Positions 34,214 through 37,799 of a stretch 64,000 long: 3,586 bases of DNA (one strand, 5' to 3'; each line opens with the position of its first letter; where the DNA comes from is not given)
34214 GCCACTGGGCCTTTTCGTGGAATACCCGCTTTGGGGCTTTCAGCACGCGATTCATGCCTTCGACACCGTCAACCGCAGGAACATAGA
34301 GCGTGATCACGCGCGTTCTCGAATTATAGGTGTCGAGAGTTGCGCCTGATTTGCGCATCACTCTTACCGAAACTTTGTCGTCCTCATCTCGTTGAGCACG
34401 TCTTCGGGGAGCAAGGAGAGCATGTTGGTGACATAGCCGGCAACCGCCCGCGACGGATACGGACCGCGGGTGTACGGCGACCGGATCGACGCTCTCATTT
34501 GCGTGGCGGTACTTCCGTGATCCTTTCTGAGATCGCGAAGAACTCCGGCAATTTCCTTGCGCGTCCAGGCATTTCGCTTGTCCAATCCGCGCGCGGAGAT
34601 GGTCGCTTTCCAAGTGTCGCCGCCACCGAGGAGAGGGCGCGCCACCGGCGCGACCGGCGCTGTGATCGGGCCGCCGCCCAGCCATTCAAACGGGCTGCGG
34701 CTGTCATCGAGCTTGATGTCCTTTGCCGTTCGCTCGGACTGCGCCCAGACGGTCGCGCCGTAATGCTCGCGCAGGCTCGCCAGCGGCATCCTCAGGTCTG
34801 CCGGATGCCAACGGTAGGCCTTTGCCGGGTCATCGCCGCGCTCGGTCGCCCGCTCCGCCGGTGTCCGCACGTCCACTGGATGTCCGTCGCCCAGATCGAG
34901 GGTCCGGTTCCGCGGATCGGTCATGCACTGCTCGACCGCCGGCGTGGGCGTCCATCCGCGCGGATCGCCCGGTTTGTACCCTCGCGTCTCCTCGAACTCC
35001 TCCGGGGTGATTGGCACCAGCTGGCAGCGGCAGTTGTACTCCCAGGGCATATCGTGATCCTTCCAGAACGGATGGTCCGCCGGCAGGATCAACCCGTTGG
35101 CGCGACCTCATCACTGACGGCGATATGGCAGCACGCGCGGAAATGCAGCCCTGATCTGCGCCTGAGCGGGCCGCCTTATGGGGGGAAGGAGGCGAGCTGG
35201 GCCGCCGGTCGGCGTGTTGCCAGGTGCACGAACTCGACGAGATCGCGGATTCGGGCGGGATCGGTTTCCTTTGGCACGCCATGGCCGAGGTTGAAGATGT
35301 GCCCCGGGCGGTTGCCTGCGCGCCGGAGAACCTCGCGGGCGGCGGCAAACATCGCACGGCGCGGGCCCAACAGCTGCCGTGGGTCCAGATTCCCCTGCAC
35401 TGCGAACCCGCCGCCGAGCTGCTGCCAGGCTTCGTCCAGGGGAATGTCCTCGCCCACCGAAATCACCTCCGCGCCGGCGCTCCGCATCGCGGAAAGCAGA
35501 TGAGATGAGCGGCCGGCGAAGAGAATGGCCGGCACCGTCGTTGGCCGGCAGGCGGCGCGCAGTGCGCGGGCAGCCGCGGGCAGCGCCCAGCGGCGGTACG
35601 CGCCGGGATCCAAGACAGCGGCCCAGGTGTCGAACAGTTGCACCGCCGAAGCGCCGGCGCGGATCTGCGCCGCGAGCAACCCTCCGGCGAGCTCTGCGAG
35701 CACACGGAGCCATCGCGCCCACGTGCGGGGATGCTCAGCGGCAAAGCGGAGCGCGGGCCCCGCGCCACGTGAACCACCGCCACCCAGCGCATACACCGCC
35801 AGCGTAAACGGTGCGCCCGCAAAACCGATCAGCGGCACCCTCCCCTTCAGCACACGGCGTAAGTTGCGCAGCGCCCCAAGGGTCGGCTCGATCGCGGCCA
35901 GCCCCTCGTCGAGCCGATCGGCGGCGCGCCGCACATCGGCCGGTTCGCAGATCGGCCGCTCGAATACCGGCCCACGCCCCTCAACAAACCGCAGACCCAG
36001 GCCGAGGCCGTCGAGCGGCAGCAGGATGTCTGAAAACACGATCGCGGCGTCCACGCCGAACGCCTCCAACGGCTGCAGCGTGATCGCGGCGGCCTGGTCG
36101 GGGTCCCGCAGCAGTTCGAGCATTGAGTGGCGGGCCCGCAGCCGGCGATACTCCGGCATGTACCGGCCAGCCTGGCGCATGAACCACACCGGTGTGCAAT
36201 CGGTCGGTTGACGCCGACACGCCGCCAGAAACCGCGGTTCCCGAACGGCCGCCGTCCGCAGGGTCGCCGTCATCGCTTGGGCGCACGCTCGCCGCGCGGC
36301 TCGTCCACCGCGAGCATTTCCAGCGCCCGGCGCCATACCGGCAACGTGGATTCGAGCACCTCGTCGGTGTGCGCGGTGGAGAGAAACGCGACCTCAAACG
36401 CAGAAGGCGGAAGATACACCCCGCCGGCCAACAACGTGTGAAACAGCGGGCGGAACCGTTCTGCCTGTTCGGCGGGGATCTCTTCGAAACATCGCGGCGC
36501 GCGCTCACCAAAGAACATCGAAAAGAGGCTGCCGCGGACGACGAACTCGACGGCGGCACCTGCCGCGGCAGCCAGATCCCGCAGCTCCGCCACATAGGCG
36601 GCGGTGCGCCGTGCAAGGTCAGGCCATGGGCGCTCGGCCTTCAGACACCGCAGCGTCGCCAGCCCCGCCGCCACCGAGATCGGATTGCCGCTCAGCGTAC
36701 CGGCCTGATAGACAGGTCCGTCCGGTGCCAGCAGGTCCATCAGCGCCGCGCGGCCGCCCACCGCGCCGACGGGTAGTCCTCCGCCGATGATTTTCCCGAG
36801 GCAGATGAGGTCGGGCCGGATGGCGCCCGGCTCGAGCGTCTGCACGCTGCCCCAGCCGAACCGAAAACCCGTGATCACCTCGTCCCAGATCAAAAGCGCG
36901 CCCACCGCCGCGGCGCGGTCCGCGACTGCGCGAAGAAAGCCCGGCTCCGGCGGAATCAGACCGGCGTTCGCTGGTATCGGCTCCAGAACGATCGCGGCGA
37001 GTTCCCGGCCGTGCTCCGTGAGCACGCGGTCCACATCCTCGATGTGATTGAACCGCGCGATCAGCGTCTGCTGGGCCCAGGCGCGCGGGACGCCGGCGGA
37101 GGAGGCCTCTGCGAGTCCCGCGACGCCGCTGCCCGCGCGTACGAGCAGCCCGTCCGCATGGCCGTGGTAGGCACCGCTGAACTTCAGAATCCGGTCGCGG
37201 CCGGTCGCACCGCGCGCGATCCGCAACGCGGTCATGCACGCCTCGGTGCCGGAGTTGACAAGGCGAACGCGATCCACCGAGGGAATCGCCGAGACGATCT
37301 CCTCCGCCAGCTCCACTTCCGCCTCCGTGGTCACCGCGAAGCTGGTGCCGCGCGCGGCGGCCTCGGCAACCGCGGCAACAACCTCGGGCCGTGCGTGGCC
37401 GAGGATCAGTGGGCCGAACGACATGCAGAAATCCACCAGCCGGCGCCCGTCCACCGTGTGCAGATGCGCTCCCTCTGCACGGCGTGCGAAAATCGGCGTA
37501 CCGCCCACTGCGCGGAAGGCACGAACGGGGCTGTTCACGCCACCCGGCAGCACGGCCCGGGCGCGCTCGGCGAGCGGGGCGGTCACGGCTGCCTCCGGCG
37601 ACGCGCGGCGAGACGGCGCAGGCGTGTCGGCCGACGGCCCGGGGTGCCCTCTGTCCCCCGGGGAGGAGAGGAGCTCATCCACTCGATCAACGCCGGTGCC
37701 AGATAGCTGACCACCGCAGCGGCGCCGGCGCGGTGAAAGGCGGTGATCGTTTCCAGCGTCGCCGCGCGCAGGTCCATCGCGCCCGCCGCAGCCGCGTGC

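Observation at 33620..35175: Compositionally foreign low-GC islet spliced onto the 3' end of the heme biosynthesis operon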

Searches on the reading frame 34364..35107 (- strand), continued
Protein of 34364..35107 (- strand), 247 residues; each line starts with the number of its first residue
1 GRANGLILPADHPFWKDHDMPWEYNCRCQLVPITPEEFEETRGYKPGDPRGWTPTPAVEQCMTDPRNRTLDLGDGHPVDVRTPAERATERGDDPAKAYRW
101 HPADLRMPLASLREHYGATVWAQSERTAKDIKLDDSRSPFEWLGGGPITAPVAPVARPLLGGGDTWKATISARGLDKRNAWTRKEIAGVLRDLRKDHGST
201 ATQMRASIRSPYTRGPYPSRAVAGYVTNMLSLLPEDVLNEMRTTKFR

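Call 79: search_protein_families(library=pfam, proteins=[L241:3652-4122:+, L241:3266-3559:+, L242:391-2238:+, L242:2296-3279:+, L241:4191-4919:+], max_evalue=0.1)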
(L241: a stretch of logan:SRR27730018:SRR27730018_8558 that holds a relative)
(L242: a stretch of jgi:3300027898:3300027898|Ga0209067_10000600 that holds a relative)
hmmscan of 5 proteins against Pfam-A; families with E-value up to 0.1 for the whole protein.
L241:3652-4122:+ (156 aa): 1 family
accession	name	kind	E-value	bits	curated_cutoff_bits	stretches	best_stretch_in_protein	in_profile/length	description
PF05069.18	Phage_tail_S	-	2.6e-10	40.8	24.3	1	17-132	11-132/148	Phage virion morphogenesis family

L241:3266-3559:+ (97 aa): 0 families

L242:391-2238:+ (615 aa): 7 families
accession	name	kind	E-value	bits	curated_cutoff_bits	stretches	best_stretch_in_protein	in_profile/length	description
PF13518.12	HTH_28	-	1.9e-07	31.5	25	1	35-78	5-47/52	Helix-turn-helix domain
PF13551.12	HTH_29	-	0.00017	22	28.1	1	36-85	5-55/64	Winged helix-turn helix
PF01527.26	HTH_Tnp_1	-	0.00071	20.2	24.1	1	36-70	16-49/75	Transposase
PF13384.12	HTH_23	-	0.0042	17.3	24.6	1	34-76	9-50/50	Homeodomain-like domain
PF13565.12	HTH_32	-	0.0044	18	33.7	1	59-113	1-51/73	Homeodomain-like domain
PF13443.12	HTH_26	-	0.04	14.6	22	0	36-66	3-33/63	Cro/C1-type HTH DNA-binding domain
PF13560.12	HTH_31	-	0.067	14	27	0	35-63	6-34/64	Helix-turn-helix domain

L242:2296-3279:+ (327 aa): 4 families
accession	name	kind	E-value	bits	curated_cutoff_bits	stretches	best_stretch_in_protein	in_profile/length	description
PF13401.12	AAA_22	-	7.4e-14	52.6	27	1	113-230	6-130/130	AAA domain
PF13191.12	AAA_16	-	0.012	16.5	32.6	0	102-153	15-73/167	AAA ATPase domain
PF25199.1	nSTAND_NTPase5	-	0.021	15.1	34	0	107-232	36-142/145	Novel STAND NTPase 5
PF00270.35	DEAD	-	0.032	14.4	26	0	112-132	14-34/167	DEAD/DEAH box helicase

L241:4191-4919:+ (243 aa): 8 families
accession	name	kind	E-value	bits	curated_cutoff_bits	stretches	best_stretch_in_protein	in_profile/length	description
PF14197.11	Cep57_CLD_2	-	0.00033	21.1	27.1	1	172-228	5-59/67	Centrosome localisation domain of PPC89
PF02183.23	HALZ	-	0.0014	19.2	28.1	1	180-208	8-36/43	Homeobox associated leucine zipper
PF10224.14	DUF2205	-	0.005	17.4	26.7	1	165-199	17-52/75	Short coiled-coil protein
PF15821.10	DUF4709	-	0.021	15.7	27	1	170-241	27-98/110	Domain of unknown function (DUF4709)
PF06810.17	Phage_scaffold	-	0.021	15.2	35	1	163-211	34-83/170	Phage capsid assembly scaffolding protein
PF06005.17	ZapB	-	0.026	15.4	31.5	1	167-209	15-57/71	Cell division protein ZapB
PF13747.11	DUF4164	-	0.044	14.7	27.2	1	164-239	12-85/89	Domain of unknown function (DUF4164)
PF10473.14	CENP-F_leu_zip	-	0.047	14.2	34.5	1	169-210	9-92/140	Leucine-rich repeats of kinetochore protein Cenp-F/LEK1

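Call 80: search_protein_families(library=phrogs, proteins=[L241:3652-4122:+, L241:3266-3559:+, L242:391-2238:+, L242:2296-3279:+, L241:4191-4919:+, P0003], max_evalue=0.01)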
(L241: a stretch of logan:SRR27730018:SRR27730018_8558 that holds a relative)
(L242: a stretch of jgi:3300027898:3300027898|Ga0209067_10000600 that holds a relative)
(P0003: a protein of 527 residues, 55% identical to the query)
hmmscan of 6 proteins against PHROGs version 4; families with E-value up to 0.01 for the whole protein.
L241:3652-4122:+ (156 aa): 2 families
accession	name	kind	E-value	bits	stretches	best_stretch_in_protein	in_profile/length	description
phrog_26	-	connector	7.3e-13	49.6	1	2-154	77-231/321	tail completion or Neck1 protein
phrog_222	-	connector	1.9e-12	48.4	1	2-88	178-258/276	tail completion or Neck1 protein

L241:3266-3559:+ (97 aa): 0 families

L242:391-2238:+ (615 aa): 2 families
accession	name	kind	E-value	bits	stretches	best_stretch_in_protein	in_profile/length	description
phrog_310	-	integration and excision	4.5e-07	30.1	0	22-110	104-209/696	transposase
phrog_151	-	integration and excision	7.7e-05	22.4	1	24-139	125-246/582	transposase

L242:2296-3279:+ (327 aa): 1 family
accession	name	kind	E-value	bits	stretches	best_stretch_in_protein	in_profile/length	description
phrog_296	-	integration and excision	5.4e-18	66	1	114-321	320-520/626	DNA transposition protein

L241:4191-4919:+ (243 aa): 1 family
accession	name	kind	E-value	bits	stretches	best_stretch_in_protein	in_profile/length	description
phrog_328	-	head and packaging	1.2e-12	49.1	1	5-231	6-243/339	head maturation protease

P0003 (527 aa): 14 families
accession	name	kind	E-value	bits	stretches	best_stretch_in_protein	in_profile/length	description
phrog_220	-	head and packaging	6.8e-35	121.4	1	9-179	900-1073/1338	minor head protein and DNA pilot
phrog_28631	-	unknown function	2.4e-17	63.8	1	36-177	58-200/550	-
phrog_19194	-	unknown function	4.3e-14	53.1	1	103-179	134-208/438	-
phrog_3517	-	head and packaging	2.8e-12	47.6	1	68-181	211-338/371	head morphogenesis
phrog_23416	-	unknown function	9.4e-12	45.5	1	102-176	110-182/459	-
phrog_35074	-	unknown function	1.3e-10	40.9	1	77-170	543-630/890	-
phrog_595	-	head and packaging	7.7e-09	36.4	1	77-185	204-313/513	head maturation protease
phrog_2662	-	head and packaging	9.1e-09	35.4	1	16-178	550-715/717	portal protein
phrog_115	-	head and packaging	1.3e-07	32.2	1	122-187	268-331/665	minor head protein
phrog_6577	-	unknown function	1.5e-07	31.1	1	73-175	134-233/1066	-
phrog_324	-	head and packaging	2e-07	31.4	1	129-183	271-329/624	head morphogenesis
phrog_859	-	head and packaging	2.8e-07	30.4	1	17-221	130-346/807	portal protein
phrog_4728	-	head and packaging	1.5e-06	28.3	1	116-184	252-311/591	head morphogenesis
phrog_2468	-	head and packaging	0.00038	21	1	65-177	163-278/303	head morphogenesis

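Call 86: find_encoding_contigs(protein=P0156, flank=10000, max_places=2)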
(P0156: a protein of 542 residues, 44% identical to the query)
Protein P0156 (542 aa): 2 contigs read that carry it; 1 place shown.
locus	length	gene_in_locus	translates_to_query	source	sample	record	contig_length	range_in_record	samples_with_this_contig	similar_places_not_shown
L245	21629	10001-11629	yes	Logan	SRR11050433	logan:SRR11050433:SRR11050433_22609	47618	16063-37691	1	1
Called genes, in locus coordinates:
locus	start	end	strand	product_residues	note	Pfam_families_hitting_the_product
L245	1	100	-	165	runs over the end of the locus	PF01381:HTH_3 (faint)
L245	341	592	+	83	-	-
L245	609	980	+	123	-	PF02195:ParB_N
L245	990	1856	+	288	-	-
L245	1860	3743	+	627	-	-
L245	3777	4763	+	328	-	PF13401:AAA_22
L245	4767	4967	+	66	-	-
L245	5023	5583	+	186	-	PF07352:Phage_Mu_Gam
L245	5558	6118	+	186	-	-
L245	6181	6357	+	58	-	-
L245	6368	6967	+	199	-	-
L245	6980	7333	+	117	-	-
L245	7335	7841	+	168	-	-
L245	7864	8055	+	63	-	-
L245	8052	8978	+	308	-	-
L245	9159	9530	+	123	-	-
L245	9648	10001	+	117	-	-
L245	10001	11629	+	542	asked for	PF04233:Phage_Mu_F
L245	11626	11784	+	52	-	-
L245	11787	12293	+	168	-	PF05069:Phage_tail_S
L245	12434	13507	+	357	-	PF10123:Mu-like_Pro_N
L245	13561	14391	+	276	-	-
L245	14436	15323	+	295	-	PF10124:Mu-like_gpT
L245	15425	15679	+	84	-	-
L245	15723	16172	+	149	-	PF07030:Phage_Mu_Gp36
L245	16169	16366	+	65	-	-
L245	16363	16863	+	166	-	-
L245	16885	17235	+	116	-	-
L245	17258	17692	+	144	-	-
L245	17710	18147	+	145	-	-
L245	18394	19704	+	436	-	-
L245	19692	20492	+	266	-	-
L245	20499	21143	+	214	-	-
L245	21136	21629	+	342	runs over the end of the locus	-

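Call 87: list_cluster_members(proteins=[P0166, P0191, P0160, P0181, P0069, P0196, P0206])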
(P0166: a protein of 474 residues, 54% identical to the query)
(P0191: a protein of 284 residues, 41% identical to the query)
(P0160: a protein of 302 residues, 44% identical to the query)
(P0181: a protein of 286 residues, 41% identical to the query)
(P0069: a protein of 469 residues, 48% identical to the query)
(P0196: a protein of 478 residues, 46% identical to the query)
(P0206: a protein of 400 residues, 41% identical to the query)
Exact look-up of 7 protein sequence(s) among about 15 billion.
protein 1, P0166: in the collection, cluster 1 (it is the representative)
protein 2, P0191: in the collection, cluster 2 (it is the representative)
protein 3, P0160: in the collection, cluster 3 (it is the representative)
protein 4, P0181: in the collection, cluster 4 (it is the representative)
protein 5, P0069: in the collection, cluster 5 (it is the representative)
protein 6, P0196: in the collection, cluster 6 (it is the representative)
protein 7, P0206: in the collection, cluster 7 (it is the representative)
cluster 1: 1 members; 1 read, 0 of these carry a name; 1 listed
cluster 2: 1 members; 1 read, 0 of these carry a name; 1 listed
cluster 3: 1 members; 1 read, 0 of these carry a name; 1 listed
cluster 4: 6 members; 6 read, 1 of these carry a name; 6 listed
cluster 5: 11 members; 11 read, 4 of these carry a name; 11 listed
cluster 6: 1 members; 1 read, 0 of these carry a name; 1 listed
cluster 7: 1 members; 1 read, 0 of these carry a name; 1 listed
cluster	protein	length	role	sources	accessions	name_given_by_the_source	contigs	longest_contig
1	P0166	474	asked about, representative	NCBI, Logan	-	-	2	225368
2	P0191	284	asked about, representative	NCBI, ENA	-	-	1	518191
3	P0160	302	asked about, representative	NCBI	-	-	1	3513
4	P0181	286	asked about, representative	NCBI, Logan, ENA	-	-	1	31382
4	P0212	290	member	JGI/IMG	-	SPP1 gp7 family putative phage head morphogenesis protein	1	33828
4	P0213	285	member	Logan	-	-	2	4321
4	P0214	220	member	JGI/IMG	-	-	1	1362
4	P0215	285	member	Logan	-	-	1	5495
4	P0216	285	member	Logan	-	-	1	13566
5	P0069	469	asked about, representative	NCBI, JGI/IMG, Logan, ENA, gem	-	-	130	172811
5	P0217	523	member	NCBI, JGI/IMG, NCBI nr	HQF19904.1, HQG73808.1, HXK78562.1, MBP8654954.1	MAG TPA: phage minor head protein [Kiritimatiellia bacterium] | SPP1 gp7 family putative phage head morphogenesis protein | minor capsid protein [Kiritimatiellia bacterium]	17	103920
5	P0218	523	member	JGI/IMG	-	SPP1 gp7 family putative phage head morphogenesis protein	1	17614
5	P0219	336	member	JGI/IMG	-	hypothetical protein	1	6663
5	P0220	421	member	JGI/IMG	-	SPP1 gp7 family putative phage head morphogenesis protein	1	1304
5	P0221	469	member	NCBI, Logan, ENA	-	-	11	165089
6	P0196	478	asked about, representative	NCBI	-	-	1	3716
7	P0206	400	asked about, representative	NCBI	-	-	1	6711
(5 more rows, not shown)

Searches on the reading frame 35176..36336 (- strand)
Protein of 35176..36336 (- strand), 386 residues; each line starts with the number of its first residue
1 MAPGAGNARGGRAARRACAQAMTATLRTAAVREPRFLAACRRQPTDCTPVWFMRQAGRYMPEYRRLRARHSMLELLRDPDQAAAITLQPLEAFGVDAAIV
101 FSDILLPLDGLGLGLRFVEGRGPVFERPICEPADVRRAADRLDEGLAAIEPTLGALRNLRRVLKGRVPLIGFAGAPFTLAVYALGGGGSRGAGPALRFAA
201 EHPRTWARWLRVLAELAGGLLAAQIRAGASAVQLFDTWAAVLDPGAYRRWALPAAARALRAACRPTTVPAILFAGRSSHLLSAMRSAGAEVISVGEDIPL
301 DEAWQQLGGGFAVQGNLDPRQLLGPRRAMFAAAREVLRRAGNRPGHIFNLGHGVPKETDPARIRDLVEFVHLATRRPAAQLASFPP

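Call 4: search_protein_families(library=pfam, proteins=[window:35176-36336:-], max_evalue=1)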
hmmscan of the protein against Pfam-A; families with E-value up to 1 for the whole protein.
window:35176-36336:- (386 aa): 1 family
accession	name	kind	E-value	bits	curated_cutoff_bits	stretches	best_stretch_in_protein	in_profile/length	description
PF01208.23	URO-D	-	1.2e-107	360.3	23.9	1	34-371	4-344/346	Uroporphyrinogen decarboxylase (URO-D)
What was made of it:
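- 35176..36336 (-): hemE (uroporphyrinogen decarboxylase), intact. It is the last gene of the hemA-hemC/D-hemB-hemL-hemE row and forms the left flank of the relic. Pfam URO-D, E 1.2e-107, positions 4-344 of 346 (call 4).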

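Call 9: find_related_loci(query=window:35176-36336:-, collection=genome_contigs, flank=6000)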
Query window:35176-36336:- (386 aa) in genome_contigs; peptide patterns used: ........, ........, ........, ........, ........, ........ (x = any residue, [..] = any of these).
600 stretches matched a pattern (row limit reached: there are more); 516 encode a relative of the query (tblastn E <= 1e-3); the best 80 are kept; 80 distinct loci.
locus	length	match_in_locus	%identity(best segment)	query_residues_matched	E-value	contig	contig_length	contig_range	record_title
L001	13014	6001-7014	51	35-376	3e-101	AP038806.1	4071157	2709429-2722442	MAG: Nitrospira sp. NFB02 DNA, complete genome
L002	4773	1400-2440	47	27-376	7e-101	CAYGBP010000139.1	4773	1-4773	MAG TPA_asm: uncultured Nitrospirota bacterium isolate ERP108616_co2_62 genome assembly, contig: NODE_39746_length_4773_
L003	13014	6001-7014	50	35-376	5e-100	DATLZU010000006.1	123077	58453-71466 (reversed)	MAG TPA_asm: Nitrospiraceae bacterium isolate SMAG_U13307 k141_2078, whole genome shotgun sequence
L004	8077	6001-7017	49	35-376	1e-99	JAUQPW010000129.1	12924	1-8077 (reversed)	MAG: bacterium isolate JZ-2.bins.100.201901 NODE_8757_length_12924_cov_1.379230, whole genome shotgun sequence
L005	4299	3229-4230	51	35-371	9e-100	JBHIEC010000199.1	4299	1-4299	MAG: Anaerolineae bacterium isolate b3.sp2_bin.41 NODE_9826_length_4299_cov_8.636899, whole genome shotgun sequence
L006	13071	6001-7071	47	16-376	6e-99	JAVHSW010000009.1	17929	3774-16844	MAG: Armatimonadota bacterium isolate BF2.bins.111.TC_201808 NODE_1859_length_17929_cov_3.118357, whole genome shotgun s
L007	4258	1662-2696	49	28-376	3e-99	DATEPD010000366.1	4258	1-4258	MAG TPA_asm: Nitrospiraceae bacterium isolate SMAG_U9012 k141_1712378, whole genome shotgun sequence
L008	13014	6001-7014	50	35-376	1e-98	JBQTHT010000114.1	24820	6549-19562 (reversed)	MAG: Nitrospiraceae bacterium isolate SAR156 c_000000307266, whole genome shotgun sequence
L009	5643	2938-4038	47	8-376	1e-98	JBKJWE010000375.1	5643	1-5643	MAG: Nitrospiraceae bacterium isolate swi_bin.129 k127_12092213, whole genome shotgun sequence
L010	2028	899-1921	47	33-376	9e-104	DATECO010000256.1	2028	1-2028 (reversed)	MAG TPA_asm: Nitrospiria bacterium isolate SMAG_U8274 k141_2117472, whole genome shotgun sequence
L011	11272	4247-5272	49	31-375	2e-98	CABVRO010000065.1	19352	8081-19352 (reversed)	MAG: uncultured Nitrospira sp. isolate Nitrospira sp. RBC085 genome assembly, contig: MAG085_65, whole genome shotgun se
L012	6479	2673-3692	49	28-371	3e-98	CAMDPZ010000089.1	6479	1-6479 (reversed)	MAG: Nitrospira lenta isolate ZH-03apr19-105 genome assembly, contig: ZH-03apr19-C26306, whole genome shotgun sequence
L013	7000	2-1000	49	40-376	5e-98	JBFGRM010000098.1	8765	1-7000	MAG: Nitrospiraceae bacterium isolate Mix_sand04.2021.02.Z.16 k141_1787489_length_8765_cov_12.1224, whole genome shotgun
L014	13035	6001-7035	48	28-376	7e-98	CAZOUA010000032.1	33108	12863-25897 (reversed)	MAG TPA_asm: uncultured Nitrospira sp. isolate SRP287453_co1_350 genome assembly, contig: NODE_2173_length_33108_cov_18.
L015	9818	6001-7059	47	18-380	7e-98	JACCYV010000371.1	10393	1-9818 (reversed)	MAG: Nitrospira sp. isolate MGR_bin213 SD2897-2912_k127_7396617, whole genome shotgun sequence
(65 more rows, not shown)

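Call 11: find_related_loci(query=window:35176-36336:-, collection=metagenome_contigs, flank=6000)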
Query window:35176-36336:- (386 aa) in metagenome_contigs; peptide patterns used: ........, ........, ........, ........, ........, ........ (x = any residue, [..] = any of these).
600 stretches matched a pattern (row limit reached: there are more); 537 encode a relative of the query (tblastn E <= 1e-3); the best 80 are kept; 80 distinct loci.
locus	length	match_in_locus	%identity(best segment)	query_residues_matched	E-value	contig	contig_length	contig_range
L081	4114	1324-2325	51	35-371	1e-101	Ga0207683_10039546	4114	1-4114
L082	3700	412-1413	51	35-371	8e-102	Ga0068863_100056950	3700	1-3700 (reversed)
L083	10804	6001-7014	49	31-371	3e-100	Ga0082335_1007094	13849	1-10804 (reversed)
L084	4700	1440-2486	47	32-383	6e-99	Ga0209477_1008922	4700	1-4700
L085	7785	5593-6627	48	28-376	2e-98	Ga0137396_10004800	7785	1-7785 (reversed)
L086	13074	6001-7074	46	18-385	1e-98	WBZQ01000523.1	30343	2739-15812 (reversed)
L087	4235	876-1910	49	28-376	2e-98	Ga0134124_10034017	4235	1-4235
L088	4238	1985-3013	49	30-376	2e-98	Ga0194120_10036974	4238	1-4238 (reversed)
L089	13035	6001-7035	48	28-376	8e-98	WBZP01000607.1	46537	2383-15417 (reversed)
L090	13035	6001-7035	48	28-376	2e-97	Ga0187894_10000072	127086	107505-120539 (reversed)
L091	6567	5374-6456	47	12-376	1e-97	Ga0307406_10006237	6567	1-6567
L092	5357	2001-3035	48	28-376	1e-97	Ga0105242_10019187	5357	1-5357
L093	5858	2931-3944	49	35-376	3e-97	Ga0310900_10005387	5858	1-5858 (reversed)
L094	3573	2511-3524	48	35-376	4e-98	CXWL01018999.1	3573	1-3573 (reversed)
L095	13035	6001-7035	48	28-376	7e-97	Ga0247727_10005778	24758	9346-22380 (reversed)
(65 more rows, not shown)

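Call 77: find_encoding_contigs(protein=window:35176-36336:-, flank=5000, max_places=6)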
Protein window:35176-36336:- (386 aa): no gene with exactly this product is on record in the collection.

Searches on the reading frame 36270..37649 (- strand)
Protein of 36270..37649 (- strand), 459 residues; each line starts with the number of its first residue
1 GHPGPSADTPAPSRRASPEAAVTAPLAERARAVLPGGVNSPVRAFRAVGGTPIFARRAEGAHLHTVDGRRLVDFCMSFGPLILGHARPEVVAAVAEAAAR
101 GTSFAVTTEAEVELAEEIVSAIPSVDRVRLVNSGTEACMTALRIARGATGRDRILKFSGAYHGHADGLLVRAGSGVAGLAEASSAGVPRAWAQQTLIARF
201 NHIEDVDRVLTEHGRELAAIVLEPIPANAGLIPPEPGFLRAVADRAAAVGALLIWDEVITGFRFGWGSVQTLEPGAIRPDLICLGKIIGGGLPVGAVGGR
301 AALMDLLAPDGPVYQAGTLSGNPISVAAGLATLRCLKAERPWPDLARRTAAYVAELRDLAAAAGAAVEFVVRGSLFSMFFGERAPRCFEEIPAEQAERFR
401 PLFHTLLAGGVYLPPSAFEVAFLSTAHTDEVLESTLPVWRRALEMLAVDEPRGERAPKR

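Call 20: search_protein_families(library=pfam, proteins=[window:36270-37649:-], max_evalue=0.001)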
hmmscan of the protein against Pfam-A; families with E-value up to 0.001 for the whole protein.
window:36270-37649:- (459 aa): 1 family
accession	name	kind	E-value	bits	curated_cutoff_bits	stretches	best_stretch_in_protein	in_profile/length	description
PF00202.27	Aminotran_3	-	2.3e-65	221.3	30.5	1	51-385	9-355/403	Aminotransferase class-III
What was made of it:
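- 35176..36336 (-): The rest of the operon is shown in call 20.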
